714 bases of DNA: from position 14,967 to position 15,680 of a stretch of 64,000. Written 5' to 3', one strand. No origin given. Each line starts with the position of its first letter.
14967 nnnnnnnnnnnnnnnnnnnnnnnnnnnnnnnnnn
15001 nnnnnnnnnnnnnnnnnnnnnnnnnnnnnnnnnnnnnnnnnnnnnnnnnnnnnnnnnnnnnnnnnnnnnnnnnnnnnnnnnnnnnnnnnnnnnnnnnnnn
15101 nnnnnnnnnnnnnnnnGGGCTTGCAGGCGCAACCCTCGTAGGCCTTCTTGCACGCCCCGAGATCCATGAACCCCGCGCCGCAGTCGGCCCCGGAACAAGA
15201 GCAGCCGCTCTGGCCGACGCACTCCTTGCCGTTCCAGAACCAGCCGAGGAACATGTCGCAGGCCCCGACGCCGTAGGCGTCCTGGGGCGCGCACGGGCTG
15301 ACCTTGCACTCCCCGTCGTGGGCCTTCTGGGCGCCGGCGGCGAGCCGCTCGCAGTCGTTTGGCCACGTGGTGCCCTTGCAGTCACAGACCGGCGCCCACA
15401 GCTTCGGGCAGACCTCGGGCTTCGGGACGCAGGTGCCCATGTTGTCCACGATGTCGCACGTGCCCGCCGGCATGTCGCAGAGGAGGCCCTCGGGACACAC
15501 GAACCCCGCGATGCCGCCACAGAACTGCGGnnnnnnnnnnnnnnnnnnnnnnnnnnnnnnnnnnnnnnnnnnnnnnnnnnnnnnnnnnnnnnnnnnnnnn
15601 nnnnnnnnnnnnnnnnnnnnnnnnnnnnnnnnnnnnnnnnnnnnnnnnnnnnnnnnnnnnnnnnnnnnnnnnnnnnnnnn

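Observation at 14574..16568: Bacterial multi-Kazal lipoprotein with a second family of Cys repeats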

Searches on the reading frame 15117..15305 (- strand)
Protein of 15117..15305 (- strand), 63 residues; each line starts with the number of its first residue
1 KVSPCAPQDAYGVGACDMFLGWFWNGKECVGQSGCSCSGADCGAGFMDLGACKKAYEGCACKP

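Call 6: search_protein_families(library=pfam, proteins=[window:15117-15305:-], max_evalue=10)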
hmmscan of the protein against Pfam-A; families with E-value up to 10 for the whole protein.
seq(63 aa): 1 family
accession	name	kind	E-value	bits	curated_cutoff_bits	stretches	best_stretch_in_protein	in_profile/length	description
PF17593.7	DUF5490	-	0.067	13.6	27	1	17-38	30-51/62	Family of unknown function (DUF5490)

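Call 20: find_homologous_proteins(query=window:15123-15299:-, max_evalue=0.01)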
Query seq(59 aa): no candidate shares three 5-residue words with the query. No homologue found.

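Call 46: search_solved_structures(query=A4, max_evalue=10, show_alignments=4)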
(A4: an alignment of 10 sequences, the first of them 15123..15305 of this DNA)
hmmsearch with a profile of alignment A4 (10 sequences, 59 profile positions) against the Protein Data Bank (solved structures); distinct sequences matched with E-value up to 10: 7.
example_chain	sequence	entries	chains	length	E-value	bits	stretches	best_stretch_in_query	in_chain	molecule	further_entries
6kzf_A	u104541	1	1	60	0.071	16.3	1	9-57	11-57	Kunitz-type serine protease inhibitor homolog calcicludine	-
2jot_A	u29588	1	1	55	0.072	16.3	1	11-53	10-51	Huwentoxin-11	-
1dtk_A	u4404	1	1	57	0.15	15.3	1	11-53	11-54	DENDROTOXIN K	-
1bf0_A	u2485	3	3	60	0.3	14.3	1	10-57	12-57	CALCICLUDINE | Kunitz-type serine protease inhibitor homolog calcicludine | D-calcicludine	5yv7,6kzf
9gqz_A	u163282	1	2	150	0.39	14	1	13-54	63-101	Mitochondrial intermembrane space import and assembly protein 40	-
2l0y_A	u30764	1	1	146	0.91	12.8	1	12-54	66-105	Mitochondrial intermembrane space import and assembly protein 40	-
2k3j_A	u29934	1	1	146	2.1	11.6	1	10-54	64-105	Mitochondrial intermembrane space import and assembly protein 40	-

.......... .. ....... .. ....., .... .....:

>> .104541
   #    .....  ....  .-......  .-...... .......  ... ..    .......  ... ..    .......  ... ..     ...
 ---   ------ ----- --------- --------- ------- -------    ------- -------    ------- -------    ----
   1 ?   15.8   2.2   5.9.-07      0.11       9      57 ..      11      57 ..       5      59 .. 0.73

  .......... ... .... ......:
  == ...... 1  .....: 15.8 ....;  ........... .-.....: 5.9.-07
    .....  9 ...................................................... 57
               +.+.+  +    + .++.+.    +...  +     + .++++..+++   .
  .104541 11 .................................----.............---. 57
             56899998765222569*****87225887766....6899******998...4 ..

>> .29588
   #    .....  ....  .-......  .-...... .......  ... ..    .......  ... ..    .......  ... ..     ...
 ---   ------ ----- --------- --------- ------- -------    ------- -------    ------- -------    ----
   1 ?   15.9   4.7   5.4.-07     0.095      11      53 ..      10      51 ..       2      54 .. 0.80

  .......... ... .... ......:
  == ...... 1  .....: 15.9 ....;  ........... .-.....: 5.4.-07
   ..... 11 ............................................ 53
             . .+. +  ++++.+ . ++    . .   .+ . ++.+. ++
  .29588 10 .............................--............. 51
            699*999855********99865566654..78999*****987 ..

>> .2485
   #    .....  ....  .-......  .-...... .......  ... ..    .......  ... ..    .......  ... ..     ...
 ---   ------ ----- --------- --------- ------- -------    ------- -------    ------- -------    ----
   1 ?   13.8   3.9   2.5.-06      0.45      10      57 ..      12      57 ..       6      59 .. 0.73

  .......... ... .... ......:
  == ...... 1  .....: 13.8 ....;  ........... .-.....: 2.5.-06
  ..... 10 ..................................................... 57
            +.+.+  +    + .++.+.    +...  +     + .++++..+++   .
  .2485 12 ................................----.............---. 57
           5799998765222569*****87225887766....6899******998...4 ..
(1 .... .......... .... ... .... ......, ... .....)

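Call 50: predict_structure(alignment_id=A4)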
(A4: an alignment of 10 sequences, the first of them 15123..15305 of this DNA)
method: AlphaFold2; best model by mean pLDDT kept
length: 61 residues; sequences in the alignment: 10
mean_pLDDT: 89.9   pTM: 0.71
mean pLDDT of the five models: 89.9, 89.4, 88.4, 87.4, 74.9
residues with pLDDT >= 90: 48; 70-90: 9; 50-70: 4; < 50: 0
segments of 3 or more residues with pLDDT < 50: none
pLDDT, mean of each block of 10 residues (from residue 1): 81 93 94 94 93 88 55
secondary structure, 60 per line:
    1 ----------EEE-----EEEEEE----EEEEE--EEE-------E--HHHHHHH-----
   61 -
elements in order: E11-13 E19-24 E29-33 E36-38 H49-55

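Call 54: fold_search(model_id=the predicted structure, library=pdb)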
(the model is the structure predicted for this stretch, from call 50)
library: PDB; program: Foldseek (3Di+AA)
matches with E <= 10: 7; with E <= 0.001: 0
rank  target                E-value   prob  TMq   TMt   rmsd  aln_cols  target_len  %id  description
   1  2ody_E                1.7e+00  0.18  0.44  0.26   4.6        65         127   25  Thrombin-bound boophilin displays a functional and accessible reactive-site loop (released 2008-01-22)
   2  2uuy_B                2.4e+00  0.21  0.42  0.47   3.5        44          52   23  Structure of a tick tryptase inhibitor in complex with bovine trypsin (released 2007-04-10)
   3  4isl_B                2.4e+00  0.20  0.46  0.47   4.1        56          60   18  Crystal Structure of the inactive Matriptase in complex with its inhibitor HAI-1 (released 2013-03-06)
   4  1toc_R                3.1e+00  0.12  0.43  0.25   5.4        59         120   17  STRUCTURE OF SERINE PROTEINASE (released 1997-07-23)
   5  2lfk_MODEL_1_A        4.6e+00  0.10  0.46  0.48   4.9        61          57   18  NMR solution structure of native TdPI-short (released 2011-11-09)
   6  3byb_A                7.3e+00  0.08  0.44  0.46   4.3        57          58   19  Crystal structure of Textilinin-1, a Kunitz-type serine protease inhibitor from the Australian Common Brown snake veno (released 2009-01-20)
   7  6hbe_A                9.5e+00  0.01  0.20  0.05   7.7        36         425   19  Cu-containing nitrite reductase (NirK) from Thermus scotoductus SA-01 (released 2019-01-23)

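Call 58: search_protein_families(library=pfam, alignment_id=A4, max_evalue=10)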
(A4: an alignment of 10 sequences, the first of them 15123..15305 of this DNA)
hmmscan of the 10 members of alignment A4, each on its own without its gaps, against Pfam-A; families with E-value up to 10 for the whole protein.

A. member 1, window:15123-15305:- (61 aa): 1 family
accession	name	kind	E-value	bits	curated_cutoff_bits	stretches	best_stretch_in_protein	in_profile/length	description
PF17593.7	DUF5490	-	0.064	13.7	27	1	17-38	30-51/62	Family of unknown function (DUF5490)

B. families by the number of members that match (of 10 scanned): 3 families
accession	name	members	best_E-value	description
PF23710.1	DUF7155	1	0.029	Family of unknown function (DUF7155)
PF17593.7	DUF5490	1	0.064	Family of unknown function (DUF5490)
PF12749.12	Metallothio_Euk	1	1.4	Eukaryotic metallothionein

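Call 67: search_protein_representatives(alignment_id=A4)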
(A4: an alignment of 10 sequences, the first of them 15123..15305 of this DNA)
Query: 10 sequences, 59 profile positions. Proteins with E-value up to 0.001 (for the whole library): 1130; up to 1e-10: 504; up to 1e-30: 88. The best 150 are listed.
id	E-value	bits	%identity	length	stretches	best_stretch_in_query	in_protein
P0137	4.6e-193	641.5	-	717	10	1-57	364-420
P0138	6.1e-123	416.9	-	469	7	2-59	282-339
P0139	3.0e-106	363.5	-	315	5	2-59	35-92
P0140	9.3e-96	329.9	-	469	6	3-58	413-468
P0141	3.1e-82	286.6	-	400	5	2-58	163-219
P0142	8.1e-81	282.0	-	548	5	3-57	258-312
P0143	6.3e-69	244.0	-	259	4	2-57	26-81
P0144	7.0e-66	234.2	-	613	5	1-58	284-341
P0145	8.9e-61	217.8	-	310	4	1-59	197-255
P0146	5.5e-60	215.3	-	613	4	2-58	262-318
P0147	1.0e-59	214.5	-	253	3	3-59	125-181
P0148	4.3e-57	206.1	-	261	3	2-58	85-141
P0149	4.7e-56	202.7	-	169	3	2-57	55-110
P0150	4.9e-56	202.7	-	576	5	2-58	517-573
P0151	8.1e-55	198.8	-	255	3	1-58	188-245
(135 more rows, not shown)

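Call 71: search_protein_families(library=pfam, alignment_id=A6, max_evalue=0.01)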
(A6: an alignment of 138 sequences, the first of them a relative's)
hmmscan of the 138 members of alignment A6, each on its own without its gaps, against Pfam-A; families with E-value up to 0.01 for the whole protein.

A. member 1, P0137 (717 aa): 0 families

B. families by the number of members that match (of 138 scanned): 16 families
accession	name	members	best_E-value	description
PF00050.26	Kazal_1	21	1.8e-31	Kazal-type serine protease inhibitor domain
PF07648.20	Kazal_2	13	1e-21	Kazal-type serine protease inhibitor domain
PF05375.19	Pacifastin_I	4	2.7e-23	Pacifastin inhibitor (LCMII)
PF25387.1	ADGRF3_N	4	5e-05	ADGRF3-like, N-terminal domain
PF02822.19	Antistasin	1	6.2e-16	Antistasin family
PF13884.11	Peptidase_S74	1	3e-10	Chaperone of endosialidase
PF14344.12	DUF4397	1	3e-09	Domain of unknown function (DUF4397)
PF21287.3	Kazal_CFAI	1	1.2e-07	Complement factor I, KAZAL domain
PF00404.24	Dockerin_1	1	1.1e-05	Dockerin type I domain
PF19202.5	DUF5874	1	0.0001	Family of unknown function (DUF5874)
PF22807.2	TrAA12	1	0.00011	TrAA12-like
PF01469.24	Pentapeptide_2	1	0.0025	Pentapeptide repeats (8 copies)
PF04977.20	DivIC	1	0.0026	Septum formation initiator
PF01337.24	Barstar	1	0.0036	Barstar (barnase inhibitor)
PF15221.11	LEP503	1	0.0042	Lens epithelial cell protein LEP503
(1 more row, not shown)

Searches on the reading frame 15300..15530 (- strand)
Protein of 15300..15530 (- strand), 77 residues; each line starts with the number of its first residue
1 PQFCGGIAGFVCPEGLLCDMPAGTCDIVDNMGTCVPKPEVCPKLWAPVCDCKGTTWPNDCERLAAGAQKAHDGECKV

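Call 6: search_protein_families(library=pfam, proteins=[window:15300-15530:-], max_evalue=10)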
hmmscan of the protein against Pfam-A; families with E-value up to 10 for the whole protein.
seq(77 aa): 3 families
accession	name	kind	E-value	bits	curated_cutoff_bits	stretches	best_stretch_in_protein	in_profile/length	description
PF00050.26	Kazal_1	-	0.00024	21.5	21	1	35-61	2-29/49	Kazal-type serine protease inhibitor domain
PF07648.20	Kazal_2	-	0.0016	18.9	22.8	1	38-75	3-48/48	Kazal-type serine protease inhibitor domain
PF05980.17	Toxin_7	-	1.2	9.9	27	1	2-19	7-24/34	Toxin 7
